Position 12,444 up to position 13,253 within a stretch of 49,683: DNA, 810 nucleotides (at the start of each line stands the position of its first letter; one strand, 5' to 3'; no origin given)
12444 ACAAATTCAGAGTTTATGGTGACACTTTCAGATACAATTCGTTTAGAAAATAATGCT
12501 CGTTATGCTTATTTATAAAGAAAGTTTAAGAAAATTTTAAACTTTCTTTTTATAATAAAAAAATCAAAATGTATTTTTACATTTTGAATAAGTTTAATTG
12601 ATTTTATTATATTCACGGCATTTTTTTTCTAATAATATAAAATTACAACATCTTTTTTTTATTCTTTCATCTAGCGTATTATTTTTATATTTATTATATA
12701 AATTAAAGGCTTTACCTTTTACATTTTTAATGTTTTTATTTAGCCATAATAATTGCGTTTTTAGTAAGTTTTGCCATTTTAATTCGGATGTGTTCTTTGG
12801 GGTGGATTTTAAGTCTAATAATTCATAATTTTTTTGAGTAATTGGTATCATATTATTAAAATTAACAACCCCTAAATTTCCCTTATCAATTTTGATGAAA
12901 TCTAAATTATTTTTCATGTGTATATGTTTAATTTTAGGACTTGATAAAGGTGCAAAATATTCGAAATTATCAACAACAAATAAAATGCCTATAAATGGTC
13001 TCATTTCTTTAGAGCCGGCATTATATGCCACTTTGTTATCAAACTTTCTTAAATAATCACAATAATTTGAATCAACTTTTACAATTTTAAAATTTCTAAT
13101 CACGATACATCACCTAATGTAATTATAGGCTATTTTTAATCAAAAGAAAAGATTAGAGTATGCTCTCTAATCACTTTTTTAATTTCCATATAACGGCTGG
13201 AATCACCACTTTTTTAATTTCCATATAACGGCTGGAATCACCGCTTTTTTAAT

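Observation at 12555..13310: Complete type III (RNA antitoxin) ToxIN/AbiQ-like abortive-infection module hidden in an apparently non-coding gap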

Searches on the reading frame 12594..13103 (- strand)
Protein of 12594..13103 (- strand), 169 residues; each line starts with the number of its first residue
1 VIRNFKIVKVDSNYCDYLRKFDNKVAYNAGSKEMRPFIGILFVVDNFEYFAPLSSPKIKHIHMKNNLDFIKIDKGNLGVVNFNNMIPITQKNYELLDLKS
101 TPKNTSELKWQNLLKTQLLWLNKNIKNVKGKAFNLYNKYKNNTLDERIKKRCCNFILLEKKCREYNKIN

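Call 4: search_protein_families(library=pfam, proteins=[window:12594-13103:-], max_evalue=1)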
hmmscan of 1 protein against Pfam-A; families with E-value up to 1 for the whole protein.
window:12594-13103:- (169 aa): 2 families
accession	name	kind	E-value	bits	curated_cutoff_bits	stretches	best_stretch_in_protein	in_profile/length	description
PF13958.12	ToxN_toxin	-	6.7e-47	160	25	1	6-165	2-159/159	Toxin ToxN, type III toxin-antitoxin system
PF10696.14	DUF2501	-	0.087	13.5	21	1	128-157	45-72/78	Protein of unknown function (DUF2501)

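Call 5: search_protein_families(library=padloc, proteins=[window:12594-13103:-], max_evalue=1)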
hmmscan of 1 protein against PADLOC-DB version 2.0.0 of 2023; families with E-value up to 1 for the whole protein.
window:12594-13103:- (169 aa): 1 family
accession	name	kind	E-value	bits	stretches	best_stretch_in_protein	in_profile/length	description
PDLC02352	AbiQ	-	2.3e-36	123.5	1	6-167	2-159/160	AbiQ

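Call 7: search_solved_structures(query=window:12594-13103:-, max_evalue=1, show_alignments=3)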
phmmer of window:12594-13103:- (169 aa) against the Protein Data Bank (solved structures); distinct sequences matched with E-value up to 1: 6.
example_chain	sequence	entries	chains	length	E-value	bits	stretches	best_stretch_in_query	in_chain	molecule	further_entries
4ato_A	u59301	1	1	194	2.3e-23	86.1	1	6-167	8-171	TOXN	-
2xd0_A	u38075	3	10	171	4.1e-17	65.8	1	6-167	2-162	TOXN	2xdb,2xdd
7d8o_A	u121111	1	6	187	1.2e-15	61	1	6-167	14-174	Type III toxin-antitoxin system ToxN/AbiQ family toxin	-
4glk_A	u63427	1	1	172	1.4e-07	34.8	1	9-167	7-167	AbiQ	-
9jj8_d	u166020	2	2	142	0.8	12.8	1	38-105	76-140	Photosystem I reaction center subunit II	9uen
8z11_d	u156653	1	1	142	0.87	12.7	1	38-105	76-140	Photosystem I reaction center subunit II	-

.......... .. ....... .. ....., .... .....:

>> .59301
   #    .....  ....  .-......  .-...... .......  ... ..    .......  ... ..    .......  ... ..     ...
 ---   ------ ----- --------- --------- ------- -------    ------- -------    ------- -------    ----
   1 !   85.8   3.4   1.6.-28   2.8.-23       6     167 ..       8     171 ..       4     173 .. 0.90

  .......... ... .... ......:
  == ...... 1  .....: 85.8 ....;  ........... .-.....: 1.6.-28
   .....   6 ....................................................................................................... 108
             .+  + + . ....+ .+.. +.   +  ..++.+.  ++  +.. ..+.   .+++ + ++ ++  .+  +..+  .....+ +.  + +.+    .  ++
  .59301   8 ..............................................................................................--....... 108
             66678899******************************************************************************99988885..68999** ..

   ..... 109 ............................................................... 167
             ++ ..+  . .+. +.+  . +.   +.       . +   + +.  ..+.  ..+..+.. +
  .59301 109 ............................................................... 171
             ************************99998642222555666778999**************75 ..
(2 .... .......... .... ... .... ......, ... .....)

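Call 12: find_homologous_proteins(query=window:12594-13103:-, max_evalue=0.00001)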
Query window:12594-13103:- (169 aa): 2419 proteins with E <= 0.00001 among 2582 candidates; the best 120 are listed.
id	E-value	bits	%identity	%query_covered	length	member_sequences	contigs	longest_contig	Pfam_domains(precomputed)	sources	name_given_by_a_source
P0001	2.3e-106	371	99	100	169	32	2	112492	PF13958.13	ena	-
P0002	1.3e-93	329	87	100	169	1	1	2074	PF13958.13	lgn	-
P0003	2.1e-93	329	86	100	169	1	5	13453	PF13958.13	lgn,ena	-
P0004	2.9e-93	328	87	100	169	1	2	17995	PF13958.13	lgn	-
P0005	5.4e-93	327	86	100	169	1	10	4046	PF13958.13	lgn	-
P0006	1.5e-92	326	86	100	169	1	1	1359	PF13958.13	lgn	-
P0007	8.8e-92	323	84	100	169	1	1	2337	PF13958.13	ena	-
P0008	3.8e-90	318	83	100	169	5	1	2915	PF13958.13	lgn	-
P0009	3.9e-90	318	84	99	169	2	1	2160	PF13958.13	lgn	-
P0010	9.9e-90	317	83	100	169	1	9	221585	PF13958.13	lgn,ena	-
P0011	1.3e-89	316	83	100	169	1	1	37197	PF13958.13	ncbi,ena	-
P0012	1.4e-89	316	83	100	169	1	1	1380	PF13958.13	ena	-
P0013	3.2e-89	315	82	100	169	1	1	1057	PF13958.13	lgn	-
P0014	4.4e-89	315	84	100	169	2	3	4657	PF13958.13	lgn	-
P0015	5.9e-87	308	80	100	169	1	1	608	PF13958.13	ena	-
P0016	7.2e-87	307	81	98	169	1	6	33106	PF13958.13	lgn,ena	-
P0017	1.6e-86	306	80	100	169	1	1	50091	PF13958.13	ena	-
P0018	3.0e-86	305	81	98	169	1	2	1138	PF13958.13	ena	-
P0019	3.6e-86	305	81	98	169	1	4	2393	PF13958.13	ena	-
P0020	3.8e-86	305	82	96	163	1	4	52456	PF13958.13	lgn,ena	-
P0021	4.4e-86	305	82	96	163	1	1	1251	PF13958.13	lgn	-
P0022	5.0e-86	305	82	96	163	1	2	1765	PF13958.13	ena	-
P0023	5.0e-86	305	80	100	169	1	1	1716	PF13958.13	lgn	-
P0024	5.7e-86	304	81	98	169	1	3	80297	PF13958.13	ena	-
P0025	5.8e-86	304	82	96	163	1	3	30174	PF13958.13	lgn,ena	-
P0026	7.0e-86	304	81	98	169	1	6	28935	PF13958.13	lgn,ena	-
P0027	9.0e-86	304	80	98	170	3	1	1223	PF13958.13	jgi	-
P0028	9.6e-86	304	79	100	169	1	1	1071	PF13958.13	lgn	-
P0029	1.3e-85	303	81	98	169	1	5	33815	PF13958.13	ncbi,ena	-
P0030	1.6e-85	303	81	98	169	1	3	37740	PF13958.13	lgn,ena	-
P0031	2.2e-85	303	80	100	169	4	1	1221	PF13958.13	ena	-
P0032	3.1e-85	302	78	98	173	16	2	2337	PF13958.13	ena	-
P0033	3.1e-85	302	80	98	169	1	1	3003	PF13958.13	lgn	-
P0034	4.1e-85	302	79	99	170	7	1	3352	PF13958.13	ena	-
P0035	4.4e-85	302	81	98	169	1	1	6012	PF13958.13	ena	-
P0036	6.6e-85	301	82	96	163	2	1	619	PF13958.13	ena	-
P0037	6.6e-84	298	78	100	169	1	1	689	PF13958.13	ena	-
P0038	1.6e-83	296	79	100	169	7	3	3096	PF13958.13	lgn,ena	-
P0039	1.7e-83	296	80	98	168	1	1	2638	PF13958.13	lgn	-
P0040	2.2e-83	296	78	100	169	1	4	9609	PF13958.13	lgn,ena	-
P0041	2.5e-83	296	79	100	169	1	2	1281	PF13958.13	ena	-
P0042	2.7e-83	296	79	98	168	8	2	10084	PF13958.13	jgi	-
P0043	1.3e-82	294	79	99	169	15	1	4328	PF13958.13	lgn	-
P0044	1.5e-82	293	80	99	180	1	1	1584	PF13958.13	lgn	-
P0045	1.7e-82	293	79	98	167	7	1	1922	PF13958.13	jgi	jgi:protein AbiQ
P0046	2.8e-82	292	78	100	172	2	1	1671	PF13958.13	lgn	-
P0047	2.2e-81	290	77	100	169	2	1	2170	PF13958.13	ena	-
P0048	6.5e-81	288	77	99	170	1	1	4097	PF13958.13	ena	-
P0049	1.1e-80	287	76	99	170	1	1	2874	PF13958.13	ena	-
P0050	1.1e-80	287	76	99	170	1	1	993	PF13958.13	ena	-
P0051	1.1e-80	287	78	99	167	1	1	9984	PF13958.13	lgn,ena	-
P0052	2.4e-80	286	78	99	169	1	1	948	PF13958.13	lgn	-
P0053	4.7e-80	285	79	98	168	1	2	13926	PF13958.13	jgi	-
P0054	7.9e-80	285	78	98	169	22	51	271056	PF13958.13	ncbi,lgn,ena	-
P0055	1.3e-79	284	76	99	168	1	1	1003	PF13958.13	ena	-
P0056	1.7e-79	283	76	100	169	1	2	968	PF13958.13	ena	-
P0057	2.8e-79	283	76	100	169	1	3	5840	PF13958.13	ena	-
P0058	3.4e-79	282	80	95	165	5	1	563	PF13958.13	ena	-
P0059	3.5e-79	282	77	99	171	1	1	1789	PF13958.13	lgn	-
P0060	3.6e-79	282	76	100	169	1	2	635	PF13958.13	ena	-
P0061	3.7e-79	282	75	100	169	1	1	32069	PF13958.13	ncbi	-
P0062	3.8e-79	282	76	100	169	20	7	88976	PF13958.13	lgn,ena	-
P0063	4.2e-79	282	77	99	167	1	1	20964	PF13958.13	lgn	-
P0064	7.6e-79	281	76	100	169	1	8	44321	PF13958.13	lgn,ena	-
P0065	8.3e-79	281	77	98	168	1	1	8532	PF13958.13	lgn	-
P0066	1.0e-78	281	76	100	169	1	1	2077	PF13958.13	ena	-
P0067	1.5e-78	280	76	100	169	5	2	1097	PF13958.13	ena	-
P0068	1.9e-78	280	74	99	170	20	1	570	PF13958.13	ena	-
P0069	2.7e-78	280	76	100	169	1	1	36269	PF13958.13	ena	-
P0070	3.3e-78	279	74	99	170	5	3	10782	PF13958.13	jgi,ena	-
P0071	4.5e-78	279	75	98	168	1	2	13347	PF13958.13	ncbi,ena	-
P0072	1.0e-77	278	78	95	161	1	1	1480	PF13958.13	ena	-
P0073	2.6e-77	276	74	99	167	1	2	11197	PF13958.13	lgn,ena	-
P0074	3.2e-77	276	74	99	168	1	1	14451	PF13958.13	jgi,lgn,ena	-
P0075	3.5e-77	276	75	99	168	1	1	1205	PF13958.13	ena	-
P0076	4.1e-77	276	75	98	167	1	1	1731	PF13958.13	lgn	-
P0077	7.4e-77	275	75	100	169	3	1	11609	PF13958.13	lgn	-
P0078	1.2e-76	274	75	99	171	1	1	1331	PF13958.13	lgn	-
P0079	3.5e-76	273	86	84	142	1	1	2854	PF13958.13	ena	-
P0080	6.3e-76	272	75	99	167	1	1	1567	PF13958.13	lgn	-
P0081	1.2e-75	271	76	95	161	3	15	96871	PF13958.13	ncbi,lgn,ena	-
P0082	3.2e-75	270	71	99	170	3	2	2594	PF13958.13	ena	-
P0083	3.3e-75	269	73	98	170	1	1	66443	PF13958.13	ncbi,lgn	-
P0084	3.3e-75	269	74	98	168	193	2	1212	PF13958.13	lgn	-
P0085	4.1e-75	269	73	98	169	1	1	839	PF13958.13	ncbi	-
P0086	4.2e-75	269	74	100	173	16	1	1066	PF13958.13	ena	-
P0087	4.6e-75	269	71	100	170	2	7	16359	PF13958.13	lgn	-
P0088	1.3e-74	268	72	98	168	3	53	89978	PF13958.13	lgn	-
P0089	1.6e-74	267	74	98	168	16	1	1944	PF13958.13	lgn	-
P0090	4.8e-74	266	72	98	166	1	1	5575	PF13958.13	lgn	-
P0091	2.2e-73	264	70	99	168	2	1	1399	PF13958.13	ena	-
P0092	9.5e-73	261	70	99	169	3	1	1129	PF13958.13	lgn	-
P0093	1.8e-72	261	74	95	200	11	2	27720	PF13958.13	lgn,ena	-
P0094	3.3e-72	260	70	98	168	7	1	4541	PF13958.13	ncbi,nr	ncbi:MAG: type III toxin-antitoxin system ToxN/AbiQ family toxin [Clostridiaceae bacterium]|nr:type 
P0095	3.6e-72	260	72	98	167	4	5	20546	PF13958.13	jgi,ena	-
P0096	8.2e-72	258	72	99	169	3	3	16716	PF13958.13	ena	-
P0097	1.2e-71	258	72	98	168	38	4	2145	PF13958.13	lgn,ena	-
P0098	2.0e-71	257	69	99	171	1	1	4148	PF13958.13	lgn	-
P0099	1.4e-70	254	71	99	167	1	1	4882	PF13958.13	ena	-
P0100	1.5e-70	254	71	98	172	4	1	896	PF13958.13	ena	-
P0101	2.0e-69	251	67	100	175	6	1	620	PF13958.13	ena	-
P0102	4.8e-69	249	70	100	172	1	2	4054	PF13958.13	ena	-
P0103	8.2e-69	249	70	98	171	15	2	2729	PF13958.13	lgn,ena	-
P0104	1.2e-68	248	70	98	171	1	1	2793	PF13958.13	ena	-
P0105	1.7e-68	248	68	98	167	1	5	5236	PF13958.13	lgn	-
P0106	1.8e-68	248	68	99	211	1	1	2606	PF13958.13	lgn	-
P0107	1.8e-68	248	69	99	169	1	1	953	PF13958.13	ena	-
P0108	2.2e-68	247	67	100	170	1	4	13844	PF13958.13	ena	-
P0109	2.7e-68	247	66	98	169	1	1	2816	PF13958.13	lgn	-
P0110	9.9e-68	245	69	98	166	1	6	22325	PF13958.13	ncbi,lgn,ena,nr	ncbi:MAG: type III toxin-antitoxin system ToxN/AbiQ family toxin [Bacilli bacterium]|nr:type III tox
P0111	2.3e-67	244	68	99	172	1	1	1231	PF13958.13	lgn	-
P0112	2.6e-67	244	70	98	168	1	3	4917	PF13958.13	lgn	-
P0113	3.2e-67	243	81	80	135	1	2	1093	PF13958.13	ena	-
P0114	5.2e-67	243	67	98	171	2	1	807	PF13958.13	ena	-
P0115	1.6e-66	241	67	98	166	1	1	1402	PF13958.13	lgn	-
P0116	1.9e-66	241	64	98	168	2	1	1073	PF13958.13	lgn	-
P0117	2.8e-66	240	78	82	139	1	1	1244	PF13958.13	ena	-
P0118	4.9e-66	240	67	99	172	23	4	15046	PF13958.13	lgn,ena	-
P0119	5.5e-66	239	66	99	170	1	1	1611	PF13958.13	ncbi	-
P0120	7.1e-66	239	64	98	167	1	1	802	PF13958.13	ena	-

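Call 13: search_dna_similar(query=window:12594-13103:-, collection=plasmids, mode=protein, max_rows=30)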
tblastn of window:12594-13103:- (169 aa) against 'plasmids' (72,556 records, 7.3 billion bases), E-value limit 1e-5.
Records with a match: 205; places in all: 207; records where one place covers at least 80% of the query: 199.
Best place of each record, by identity: <60% 205.
By first word of the organism name: Escherichia 55; Bacillus 42; Staphylococcus 38; Salmonella 12; Enterobacter 10; Klebsiella 7; Enterococcus 7; Lactococcus 5; Clostridium 4; Serratia 3; and 16 more.
By predicted mobility (MOB-suite, as given by PLSDB): mobilizable 107; conjugative 55; non-mobilizable 43.
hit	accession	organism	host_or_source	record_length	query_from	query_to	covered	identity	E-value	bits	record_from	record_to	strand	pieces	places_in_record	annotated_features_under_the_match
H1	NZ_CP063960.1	Clostridium botulinum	Bovine,feces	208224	6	168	96%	46.7%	4e-32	127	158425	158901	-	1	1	type III toxin-antitoxin system ToxN/AbiQ family toxin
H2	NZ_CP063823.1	Clostridium botulinum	Ham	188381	6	168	96%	46.1%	2e-32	128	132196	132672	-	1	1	type III toxin-antitoxin system ToxN/AbiQ family toxin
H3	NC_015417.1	Clostridium botulinum BKT015925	-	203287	6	168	96%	46.1%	8e-32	126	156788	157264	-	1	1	type III toxin-antitoxin system ToxN/AbiQ family toxin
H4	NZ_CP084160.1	Fusobacterium polymorphum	Homo sapiens,Oral cavity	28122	1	169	100%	42.8%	1e-29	120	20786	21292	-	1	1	type III toxin-antitoxin system ToxN/AbiQ family toxin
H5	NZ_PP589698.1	Lactococcus sp.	Bacterial culture,Dairy environment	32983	5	161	93%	41.4%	1e-27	114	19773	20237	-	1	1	type III toxin-antitoxin system ToxN/AbiQ family toxin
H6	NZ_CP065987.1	Lactococcus lactis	-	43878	5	161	93%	41.4%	1e-27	114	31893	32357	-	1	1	type III toxin-antitoxin system ToxN/AbiQ family toxin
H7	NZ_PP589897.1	Lactococcus sp.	Bacterial culture,Dairy environment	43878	5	161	93%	41.4%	1e-27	114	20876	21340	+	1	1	type III toxin-antitoxin system ToxN/AbiQ family toxin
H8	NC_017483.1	Lactococcus lactis subsp. lactis CV56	Homo sapiens,vagina of healthy women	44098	5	161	93%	41.4%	1e-27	114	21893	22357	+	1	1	type III toxin-antitoxin system ToxN/AbiQ family toxin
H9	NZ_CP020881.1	Sutcliffiella horikoshii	culture,Sediment top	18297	10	165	92%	37.6%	1e-22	100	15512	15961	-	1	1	type III toxin-antitoxin system ToxN/AbiQ family toxin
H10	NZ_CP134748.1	Pantoea agglomerans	Allium cepa,cell culture,leaf ...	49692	10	165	92%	37.0%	7e-16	81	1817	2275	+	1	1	type III toxin-antitoxin system ToxN/AbiQ family toxin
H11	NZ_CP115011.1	Serratia nevei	dog,pure culture,wound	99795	6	165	95%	34.3%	3e-13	73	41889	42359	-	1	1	type III toxin-antitoxin system ToxN/AbiQ family toxin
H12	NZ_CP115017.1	Serratia nevei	dog,pure culture,urine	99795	6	165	95%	34.3%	3e-13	73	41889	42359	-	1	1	type III toxin-antitoxin system ToxN/AbiQ family toxin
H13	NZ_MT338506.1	Pasteurella multocida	-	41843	10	165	92%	34.9%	3e-11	67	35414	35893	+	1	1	type III toxin-antitoxin system ToxN/AbiQ family toxin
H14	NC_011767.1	Pectobacterium atrosepticum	-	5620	3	167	98%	32.9%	1e-14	77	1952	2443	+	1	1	type III toxin-antitoxin system ToxN/AbiQ family toxin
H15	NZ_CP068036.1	Escherichia coli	swine,intestinal tract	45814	10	165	92%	34.6%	3e-14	76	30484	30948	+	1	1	type III toxin-antitoxin system ToxN/AbiQ family toxin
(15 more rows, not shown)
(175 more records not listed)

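Call 15: find_related_loci(query=window:12594-13103:-, collection=genome_contigs, flank=4000)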
Query window:12594-13103:- (169 aa) in genome_contigs; peptide patterns used: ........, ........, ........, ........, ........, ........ (x = any residue, [..] = any of these).
101 stretches matched a pattern; 32 encode a relative of the query (tblastn E <= 1e-3); 32 distinct loci.
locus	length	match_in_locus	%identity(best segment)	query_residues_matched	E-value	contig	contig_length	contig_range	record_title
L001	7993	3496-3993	81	1-166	8e-90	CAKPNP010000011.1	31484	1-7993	MAG: uncultured Bacilli bacterium isolate REFINED_METABAT215_TOP10_CONTIGS_1500_ASSEMBLY_K77_MERGED__Hadza_PheChl_Fiber-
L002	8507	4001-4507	80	1-169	2e-88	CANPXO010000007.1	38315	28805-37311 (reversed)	MAG: uncultured Bacilli bacterium isolate Lapin-004__bin27 genome assembly, contig: Lapin-004__NODE_1210_length_38315_co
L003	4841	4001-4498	79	1-166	2e-87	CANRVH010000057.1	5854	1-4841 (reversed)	MAG TPA_asm: uncultured Clostridia bacterium isolate SRR15730529_bin.44_metawrap_v1.3_MAG genome assembly, contig: NODE.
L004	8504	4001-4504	64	1-168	7e-68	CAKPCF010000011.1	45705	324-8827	MAG: uncultured Clostridia bacterium isolate REFINED_METABAT215_TOP10_CONTIGS_1500_ASSEMBLY_K77_MERGED__Hadza_PheChl_Fib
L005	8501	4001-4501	66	1-167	1e-67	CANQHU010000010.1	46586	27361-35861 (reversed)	MAG: uncultured Clostridia bacterium isolate Lapin-028__bin95 genome assembly, contig: Lapin-028__NODE_755_length_46586_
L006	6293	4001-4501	66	1-167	2e-67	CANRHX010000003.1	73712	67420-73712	MAG: uncultured Clostridia bacterium isolate Lapin-022__bin99 genome assembly, contig: Lapin-022__NODE_326_length_73712_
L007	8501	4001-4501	65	1-167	2e-67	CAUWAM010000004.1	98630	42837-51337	MAG: uncultured Clostridia bacterium isolate ERS329804__bin38 genome assembly, contig: ERS329804_NODE_166_length_98630_c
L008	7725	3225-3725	66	1-167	1e-67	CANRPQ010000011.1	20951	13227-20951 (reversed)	MAG: uncultured Clostridia bacterium isolate Lapin-017__bin58 genome assembly, contig: Lapin-017__NODE_1348_length_20951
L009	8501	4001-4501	65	1-167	9e-68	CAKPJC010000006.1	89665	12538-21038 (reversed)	MAG: uncultured Clostridia bacterium isolate REFINED_METABAT215_TOP10_CONTIGS_1500_ASSEMBLY_K77_MERGED__Hadza_MoBio_hadz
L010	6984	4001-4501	65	1-167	3e-67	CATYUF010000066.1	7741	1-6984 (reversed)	MAG TPA_asm: uncultured Clostridium sp. isolate ERR9578265_bin.42_MetaWRAP_v1.3_MAG genome assembly, contig: ERZ18533859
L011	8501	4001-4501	65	1-167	3e-67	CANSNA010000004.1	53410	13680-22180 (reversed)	MAG TPA_asm: uncultured Clostridium sp. isolate SRR15510242_bin.17_metawrap_v1.3_MAG genome assembly, contig: NODE.534_l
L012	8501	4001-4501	64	1-167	2e-66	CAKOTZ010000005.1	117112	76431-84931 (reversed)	MAG: uncultured Clostridia bacterium isolate REFINED_METABAT215_TOP10_CONTIGS_1500_ASSEMBLY_K77_MERGED__Hadza_MoBio_hadz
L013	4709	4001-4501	65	1-167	1e-66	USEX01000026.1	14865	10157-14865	uncultured Clostridium sp. isolate UMGS1650 genome assembly, contig: NODE_130_length_14865_cov_6.72093, whole genome sho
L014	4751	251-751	65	1-167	1e-66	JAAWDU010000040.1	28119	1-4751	MAG: Clostridia bacterium isolate ABMPRH_56_1 k141_949653, whole genome shotgun sequence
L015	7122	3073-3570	63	1-166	4e-65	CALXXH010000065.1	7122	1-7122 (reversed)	MAG: uncultured Clostridia bacterium isolate BRZ_PB__bin114 genome assembly, contig: BRZ_PB__NODE_16015_length_7122_cov_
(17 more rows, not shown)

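Call 21: get_annotated_region(hit=H14, flank=700)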
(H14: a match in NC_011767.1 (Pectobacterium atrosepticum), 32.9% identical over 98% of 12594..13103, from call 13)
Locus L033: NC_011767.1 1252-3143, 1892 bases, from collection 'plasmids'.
description: Pectobacterium atrosepticum plasmid pECA1039, complete sequence
organism: Pectobacterium atrosepticum (NCBI taxid 29471)
taxonomy: Bacteria; Pseudomonadota; Gammaproteobacteria; Enterobacterales; Pectobacteriaceae; Pectobacterium; Pectobacterium atrosepticum
host: -; source: -; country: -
typing (MOB-suite, as given by PLSDB): non-mobilizable
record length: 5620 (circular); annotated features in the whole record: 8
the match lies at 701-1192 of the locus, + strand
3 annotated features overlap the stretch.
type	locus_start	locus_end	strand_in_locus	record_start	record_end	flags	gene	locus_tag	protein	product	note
CDS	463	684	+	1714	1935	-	-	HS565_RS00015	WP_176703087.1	hypothetical protein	-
CDS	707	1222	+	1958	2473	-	-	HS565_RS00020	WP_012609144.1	type III toxin-antitoxin system ToxN/AbiQ family toxin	-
CDS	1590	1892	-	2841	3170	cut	-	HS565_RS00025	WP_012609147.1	sigma-70 family RNA polymerase sigma factor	-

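Call 22: get_annotated_region(hit=H8, flank=700)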
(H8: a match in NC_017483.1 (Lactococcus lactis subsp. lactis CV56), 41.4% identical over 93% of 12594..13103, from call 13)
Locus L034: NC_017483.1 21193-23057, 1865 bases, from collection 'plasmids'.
description: Lactococcus lactis subsp. lactis CV56 plasmid pCV56A, complete sequence
organism: Lactococcus lactis subsp. lactis CV56 (NCBI taxid 929102)
taxonomy: Bacteria; Bacillota; Bacilli; Lactobacillales; Streptococcaceae; Lactococcus; Lactococcus lactis; Lactococcus lactis subsp. lactis CV56
host: -; source: Homo sapiens,vagina of healthy women; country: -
typing (MOB-suite, as given by PLSDB): conjugative; replicon rep_cluster_799; relaxase MOBP; mating-pair formation MPF_T
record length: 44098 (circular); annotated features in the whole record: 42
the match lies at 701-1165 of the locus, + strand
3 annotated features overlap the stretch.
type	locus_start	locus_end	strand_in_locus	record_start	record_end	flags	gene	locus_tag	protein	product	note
CDS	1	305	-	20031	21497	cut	-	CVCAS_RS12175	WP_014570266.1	Y-family DNA polymerase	-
CDS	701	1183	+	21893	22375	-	-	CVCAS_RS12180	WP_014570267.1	type III toxin-antitoxin system ToxN/AbiQ family toxin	-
CDS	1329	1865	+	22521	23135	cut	-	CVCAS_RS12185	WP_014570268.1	hypothetical protein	-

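Call 23: get_annotated_region(hit=H1, flank=700)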
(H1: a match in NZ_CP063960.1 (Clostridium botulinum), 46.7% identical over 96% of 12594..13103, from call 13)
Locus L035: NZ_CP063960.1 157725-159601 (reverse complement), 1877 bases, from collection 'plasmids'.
description: Clostridium botulinum strain 3859/11 plasmid p1, complete sequence
organism: Clostridium botulinum (NCBI taxid 1491)
taxonomy: Bacteria; Bacillota; Clostridia; Eubacteriales; Clostridiaceae; Clostridium; Clostridium botulinum
host: -; source: Bovine,feces; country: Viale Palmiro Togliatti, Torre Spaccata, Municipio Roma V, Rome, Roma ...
typing (MOB-suite, as given by PLSDB): non-mobilizable
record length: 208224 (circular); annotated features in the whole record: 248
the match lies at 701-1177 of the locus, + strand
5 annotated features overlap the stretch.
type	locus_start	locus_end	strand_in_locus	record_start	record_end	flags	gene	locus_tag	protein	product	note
CDS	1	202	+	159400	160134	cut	-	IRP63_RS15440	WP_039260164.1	mono-ADP-ribosyltransferase C3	-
predicted_resistance_gene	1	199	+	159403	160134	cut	c3bot2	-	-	C3 toxin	predicted by amrfinderplus; class ; identity 98.77%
CDS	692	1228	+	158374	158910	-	-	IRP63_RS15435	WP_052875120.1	type III toxin-antitoxin system ToxN/AbiQ family toxin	-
CDS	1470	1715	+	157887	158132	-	-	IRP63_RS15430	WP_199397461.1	hypothetical protein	-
CDS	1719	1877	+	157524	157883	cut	-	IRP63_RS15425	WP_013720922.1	hypothetical protein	-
